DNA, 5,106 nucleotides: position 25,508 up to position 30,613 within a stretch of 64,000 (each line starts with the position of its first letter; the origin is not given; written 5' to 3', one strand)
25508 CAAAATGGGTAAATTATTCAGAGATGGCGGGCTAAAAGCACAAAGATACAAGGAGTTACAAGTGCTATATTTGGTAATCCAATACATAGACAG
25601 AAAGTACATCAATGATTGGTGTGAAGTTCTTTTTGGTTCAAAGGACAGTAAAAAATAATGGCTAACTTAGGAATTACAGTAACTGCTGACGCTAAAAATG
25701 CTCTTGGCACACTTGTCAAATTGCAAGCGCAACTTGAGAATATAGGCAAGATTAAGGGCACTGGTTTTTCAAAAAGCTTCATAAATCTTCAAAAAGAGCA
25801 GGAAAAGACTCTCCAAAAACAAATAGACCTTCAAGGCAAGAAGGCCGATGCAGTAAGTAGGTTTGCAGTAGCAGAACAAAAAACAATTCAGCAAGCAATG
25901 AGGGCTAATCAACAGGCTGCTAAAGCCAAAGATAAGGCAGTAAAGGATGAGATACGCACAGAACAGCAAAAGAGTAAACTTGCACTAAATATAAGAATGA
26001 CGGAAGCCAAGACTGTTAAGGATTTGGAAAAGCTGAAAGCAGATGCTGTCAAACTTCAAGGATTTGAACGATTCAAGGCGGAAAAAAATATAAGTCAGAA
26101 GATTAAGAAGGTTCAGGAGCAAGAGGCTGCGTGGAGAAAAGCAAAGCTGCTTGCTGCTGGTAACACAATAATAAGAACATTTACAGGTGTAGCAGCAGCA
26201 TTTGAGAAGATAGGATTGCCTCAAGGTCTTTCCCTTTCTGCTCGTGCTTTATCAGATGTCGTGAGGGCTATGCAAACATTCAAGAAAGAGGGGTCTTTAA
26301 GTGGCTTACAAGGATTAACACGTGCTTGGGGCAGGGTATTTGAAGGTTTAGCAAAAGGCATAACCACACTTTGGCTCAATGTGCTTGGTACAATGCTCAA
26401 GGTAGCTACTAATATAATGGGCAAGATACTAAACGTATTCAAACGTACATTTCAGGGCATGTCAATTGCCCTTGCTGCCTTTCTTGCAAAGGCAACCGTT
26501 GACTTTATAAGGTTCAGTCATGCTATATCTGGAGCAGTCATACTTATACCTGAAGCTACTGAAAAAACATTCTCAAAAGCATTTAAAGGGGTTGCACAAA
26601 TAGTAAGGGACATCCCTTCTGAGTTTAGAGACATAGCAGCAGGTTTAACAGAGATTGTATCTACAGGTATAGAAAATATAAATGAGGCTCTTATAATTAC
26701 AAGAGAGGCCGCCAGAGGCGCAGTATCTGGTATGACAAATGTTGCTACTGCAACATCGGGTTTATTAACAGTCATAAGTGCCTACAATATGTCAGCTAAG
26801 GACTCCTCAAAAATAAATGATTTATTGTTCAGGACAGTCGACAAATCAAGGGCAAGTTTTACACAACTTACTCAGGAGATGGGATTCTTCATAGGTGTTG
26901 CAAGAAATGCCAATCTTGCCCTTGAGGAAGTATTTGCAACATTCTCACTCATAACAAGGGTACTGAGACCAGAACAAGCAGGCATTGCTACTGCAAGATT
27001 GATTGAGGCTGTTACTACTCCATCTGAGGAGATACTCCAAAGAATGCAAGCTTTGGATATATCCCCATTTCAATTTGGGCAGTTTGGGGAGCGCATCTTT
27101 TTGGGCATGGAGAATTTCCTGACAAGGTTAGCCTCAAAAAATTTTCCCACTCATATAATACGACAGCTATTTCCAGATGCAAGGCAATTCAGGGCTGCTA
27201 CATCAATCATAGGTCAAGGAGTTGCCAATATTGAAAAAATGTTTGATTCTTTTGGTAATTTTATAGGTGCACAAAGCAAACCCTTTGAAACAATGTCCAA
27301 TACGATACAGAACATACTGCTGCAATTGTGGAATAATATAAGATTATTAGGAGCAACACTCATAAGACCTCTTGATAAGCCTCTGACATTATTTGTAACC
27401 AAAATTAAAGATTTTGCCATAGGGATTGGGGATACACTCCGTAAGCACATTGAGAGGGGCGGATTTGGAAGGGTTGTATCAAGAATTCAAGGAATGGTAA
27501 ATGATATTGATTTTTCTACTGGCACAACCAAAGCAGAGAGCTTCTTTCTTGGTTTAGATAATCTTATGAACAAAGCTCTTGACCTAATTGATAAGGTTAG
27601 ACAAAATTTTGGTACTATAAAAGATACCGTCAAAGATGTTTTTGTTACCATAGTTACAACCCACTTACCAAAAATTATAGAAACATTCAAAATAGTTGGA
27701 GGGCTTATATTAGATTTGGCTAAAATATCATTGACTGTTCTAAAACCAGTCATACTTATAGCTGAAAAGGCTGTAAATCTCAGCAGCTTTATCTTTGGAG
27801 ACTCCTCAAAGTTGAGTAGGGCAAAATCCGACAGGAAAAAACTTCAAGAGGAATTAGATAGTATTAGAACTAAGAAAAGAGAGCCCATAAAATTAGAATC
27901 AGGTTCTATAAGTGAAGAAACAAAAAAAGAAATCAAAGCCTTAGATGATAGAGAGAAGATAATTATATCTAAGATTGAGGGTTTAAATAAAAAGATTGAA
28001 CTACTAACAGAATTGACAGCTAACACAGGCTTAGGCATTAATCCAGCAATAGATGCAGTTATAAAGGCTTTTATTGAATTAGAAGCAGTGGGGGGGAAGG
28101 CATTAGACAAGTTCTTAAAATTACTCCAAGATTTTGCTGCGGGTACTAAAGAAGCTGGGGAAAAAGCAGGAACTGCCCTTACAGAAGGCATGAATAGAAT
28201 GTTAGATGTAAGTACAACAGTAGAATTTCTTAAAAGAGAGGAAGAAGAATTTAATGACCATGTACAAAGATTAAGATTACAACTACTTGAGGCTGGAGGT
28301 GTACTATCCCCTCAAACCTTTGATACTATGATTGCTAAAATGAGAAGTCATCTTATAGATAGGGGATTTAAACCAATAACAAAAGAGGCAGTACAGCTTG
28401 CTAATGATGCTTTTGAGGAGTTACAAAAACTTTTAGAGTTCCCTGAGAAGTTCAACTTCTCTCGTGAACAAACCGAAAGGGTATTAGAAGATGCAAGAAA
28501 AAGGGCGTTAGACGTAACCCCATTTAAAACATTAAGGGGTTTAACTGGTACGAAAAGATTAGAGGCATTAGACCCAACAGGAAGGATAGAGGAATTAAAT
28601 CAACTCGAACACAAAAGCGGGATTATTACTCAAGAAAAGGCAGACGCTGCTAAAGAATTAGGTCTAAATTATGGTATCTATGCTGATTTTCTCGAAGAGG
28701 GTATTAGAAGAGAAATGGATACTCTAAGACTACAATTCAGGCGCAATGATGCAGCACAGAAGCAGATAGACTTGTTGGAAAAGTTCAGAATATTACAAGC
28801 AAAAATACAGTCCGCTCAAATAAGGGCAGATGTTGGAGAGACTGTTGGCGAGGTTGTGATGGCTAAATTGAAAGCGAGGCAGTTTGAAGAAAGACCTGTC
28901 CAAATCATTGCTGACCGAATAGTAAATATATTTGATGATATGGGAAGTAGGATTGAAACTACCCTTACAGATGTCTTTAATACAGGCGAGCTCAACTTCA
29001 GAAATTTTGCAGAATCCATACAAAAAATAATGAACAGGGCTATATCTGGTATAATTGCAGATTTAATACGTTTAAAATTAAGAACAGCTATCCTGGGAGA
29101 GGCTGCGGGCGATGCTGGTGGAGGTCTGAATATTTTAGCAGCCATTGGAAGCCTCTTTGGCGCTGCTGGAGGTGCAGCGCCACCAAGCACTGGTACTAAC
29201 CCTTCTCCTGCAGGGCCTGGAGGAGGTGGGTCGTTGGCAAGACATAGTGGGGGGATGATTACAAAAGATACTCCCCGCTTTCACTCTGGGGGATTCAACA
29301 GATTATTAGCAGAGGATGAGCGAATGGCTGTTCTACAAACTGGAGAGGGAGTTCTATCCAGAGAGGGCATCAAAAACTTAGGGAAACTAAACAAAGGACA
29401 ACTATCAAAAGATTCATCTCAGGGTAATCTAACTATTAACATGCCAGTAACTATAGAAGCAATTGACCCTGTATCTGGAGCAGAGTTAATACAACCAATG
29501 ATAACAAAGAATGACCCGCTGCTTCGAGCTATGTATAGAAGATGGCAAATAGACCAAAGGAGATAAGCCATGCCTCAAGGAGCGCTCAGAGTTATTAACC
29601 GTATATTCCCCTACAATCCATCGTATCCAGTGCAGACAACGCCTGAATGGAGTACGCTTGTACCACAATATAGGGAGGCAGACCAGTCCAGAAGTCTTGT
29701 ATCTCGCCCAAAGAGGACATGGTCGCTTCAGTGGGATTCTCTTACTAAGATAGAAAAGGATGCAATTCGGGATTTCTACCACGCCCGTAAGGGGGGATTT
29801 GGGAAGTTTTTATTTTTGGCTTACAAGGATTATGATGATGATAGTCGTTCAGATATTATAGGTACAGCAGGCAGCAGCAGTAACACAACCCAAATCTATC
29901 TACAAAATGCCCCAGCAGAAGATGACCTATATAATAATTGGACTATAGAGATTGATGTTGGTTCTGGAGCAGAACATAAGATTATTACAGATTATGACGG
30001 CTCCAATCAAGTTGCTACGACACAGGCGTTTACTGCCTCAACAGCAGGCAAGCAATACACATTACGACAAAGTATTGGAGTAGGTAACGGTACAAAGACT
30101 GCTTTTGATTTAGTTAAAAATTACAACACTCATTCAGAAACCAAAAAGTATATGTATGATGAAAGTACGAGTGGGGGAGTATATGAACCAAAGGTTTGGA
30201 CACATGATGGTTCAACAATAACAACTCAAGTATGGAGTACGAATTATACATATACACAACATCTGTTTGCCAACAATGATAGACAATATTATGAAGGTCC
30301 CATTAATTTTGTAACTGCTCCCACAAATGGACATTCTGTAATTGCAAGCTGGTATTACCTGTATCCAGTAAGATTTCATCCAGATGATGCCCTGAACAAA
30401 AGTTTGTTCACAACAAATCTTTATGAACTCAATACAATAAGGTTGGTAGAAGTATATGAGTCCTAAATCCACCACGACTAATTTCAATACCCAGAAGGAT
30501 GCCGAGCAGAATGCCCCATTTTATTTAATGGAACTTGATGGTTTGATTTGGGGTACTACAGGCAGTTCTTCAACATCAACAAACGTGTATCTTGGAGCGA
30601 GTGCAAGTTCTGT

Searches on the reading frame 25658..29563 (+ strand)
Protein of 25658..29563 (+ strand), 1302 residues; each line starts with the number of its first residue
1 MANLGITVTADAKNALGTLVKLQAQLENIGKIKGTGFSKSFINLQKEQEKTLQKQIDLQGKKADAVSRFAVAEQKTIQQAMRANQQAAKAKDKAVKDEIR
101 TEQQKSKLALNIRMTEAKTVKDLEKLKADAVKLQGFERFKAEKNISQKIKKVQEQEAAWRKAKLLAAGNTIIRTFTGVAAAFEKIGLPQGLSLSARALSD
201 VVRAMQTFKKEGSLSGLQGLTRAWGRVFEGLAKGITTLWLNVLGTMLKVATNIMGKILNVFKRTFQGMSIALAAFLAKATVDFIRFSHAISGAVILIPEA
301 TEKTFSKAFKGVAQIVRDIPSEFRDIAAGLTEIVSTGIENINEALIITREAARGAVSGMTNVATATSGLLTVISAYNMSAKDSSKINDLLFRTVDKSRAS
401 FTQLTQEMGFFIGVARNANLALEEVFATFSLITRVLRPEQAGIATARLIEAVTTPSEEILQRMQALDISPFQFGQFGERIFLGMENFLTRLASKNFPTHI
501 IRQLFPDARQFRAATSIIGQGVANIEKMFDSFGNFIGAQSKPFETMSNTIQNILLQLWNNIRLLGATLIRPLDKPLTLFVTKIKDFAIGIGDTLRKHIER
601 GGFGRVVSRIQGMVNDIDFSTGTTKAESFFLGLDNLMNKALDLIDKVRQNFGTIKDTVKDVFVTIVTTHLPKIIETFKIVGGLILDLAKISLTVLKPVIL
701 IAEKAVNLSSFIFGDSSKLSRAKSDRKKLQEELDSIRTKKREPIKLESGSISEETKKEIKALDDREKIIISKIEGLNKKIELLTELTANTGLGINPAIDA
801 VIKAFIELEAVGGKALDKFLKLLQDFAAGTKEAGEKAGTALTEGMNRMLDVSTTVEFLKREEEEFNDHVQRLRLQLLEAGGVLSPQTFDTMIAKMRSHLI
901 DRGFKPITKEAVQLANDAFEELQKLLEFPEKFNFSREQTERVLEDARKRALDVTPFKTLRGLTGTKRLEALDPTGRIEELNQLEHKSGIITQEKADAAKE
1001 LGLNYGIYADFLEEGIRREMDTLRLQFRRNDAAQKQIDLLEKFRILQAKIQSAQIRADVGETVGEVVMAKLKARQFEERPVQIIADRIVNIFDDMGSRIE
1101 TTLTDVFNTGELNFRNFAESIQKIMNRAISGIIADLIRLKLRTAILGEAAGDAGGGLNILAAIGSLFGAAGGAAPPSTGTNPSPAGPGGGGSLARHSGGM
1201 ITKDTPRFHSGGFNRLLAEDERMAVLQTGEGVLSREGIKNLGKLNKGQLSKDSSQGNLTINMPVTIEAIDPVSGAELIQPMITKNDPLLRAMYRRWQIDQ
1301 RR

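Call 21: search_protein_families(library=pfam, proteins=[window:25658-29563:+], max_evalue=0.01)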
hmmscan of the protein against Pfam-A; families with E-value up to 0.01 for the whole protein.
window:25658-29563:+ (1302 aa): 2 families
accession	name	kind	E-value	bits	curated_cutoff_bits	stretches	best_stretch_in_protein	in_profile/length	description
PF10145.14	PhageMin_Tail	-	1e-15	58.6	33.2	1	321-493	13-182/201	Phage-related minor tail protein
PF09718.15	Tape_meas_lam_C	-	6.3e-08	33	23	1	1084-1127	21-64/76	Lambda phage tail tape-measure protein (Tape_meas_lam_C)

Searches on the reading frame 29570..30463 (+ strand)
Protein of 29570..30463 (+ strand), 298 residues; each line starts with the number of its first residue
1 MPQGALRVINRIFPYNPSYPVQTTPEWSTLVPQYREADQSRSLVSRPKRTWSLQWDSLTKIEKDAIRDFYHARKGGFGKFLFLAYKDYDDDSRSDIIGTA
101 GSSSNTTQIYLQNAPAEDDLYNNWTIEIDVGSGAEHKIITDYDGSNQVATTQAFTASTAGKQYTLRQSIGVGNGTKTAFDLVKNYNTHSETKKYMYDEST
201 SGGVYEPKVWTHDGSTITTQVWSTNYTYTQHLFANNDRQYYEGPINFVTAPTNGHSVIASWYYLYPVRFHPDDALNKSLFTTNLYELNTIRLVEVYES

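Call 4: search_protein_families(library=pfam, proteins=[window:29570-30463:+], max_evalue=1)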
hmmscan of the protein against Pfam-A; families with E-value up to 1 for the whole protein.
window:29570-30463:+ (298 aa): 2 families
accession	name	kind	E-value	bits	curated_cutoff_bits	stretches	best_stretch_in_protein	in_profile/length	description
PF09343.15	DUF2460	-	1.2e-21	77.6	30.4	2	161-295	89-204/205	Conserved hypothetical protein 2217 (DUF2460)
PF24972.1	GBD_ATRN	-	0.012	16.7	27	0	105-166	21-80/117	Attractin GBD-like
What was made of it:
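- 29879..30076 (+): Mini-domain copy in the Dit-like (DUF2460) protein. The best DUF2460 stretch starts at residue 161, which maps to profile position 89, within the last residues of this mini-domain copy (call 4).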

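Call 5: search_protein_families(library=phrogs, proteins=[window:29570-30463:+], max_evalue=0.01)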
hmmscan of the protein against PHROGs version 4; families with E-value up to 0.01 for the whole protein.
window:29570-30463:+ (298 aa): 1 family
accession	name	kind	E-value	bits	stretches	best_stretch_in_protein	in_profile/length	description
phrog_2913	-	other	1.1e-23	85.2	2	166-296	189-298/306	glycoside hydrolase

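Call 95: search_solved_structures(query=window:29570-30463:+, max_evalue=0.01, show_alignments=1)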
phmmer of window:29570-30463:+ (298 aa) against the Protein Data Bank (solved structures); distinct sequences matched with E-value up to 0.01: 0.
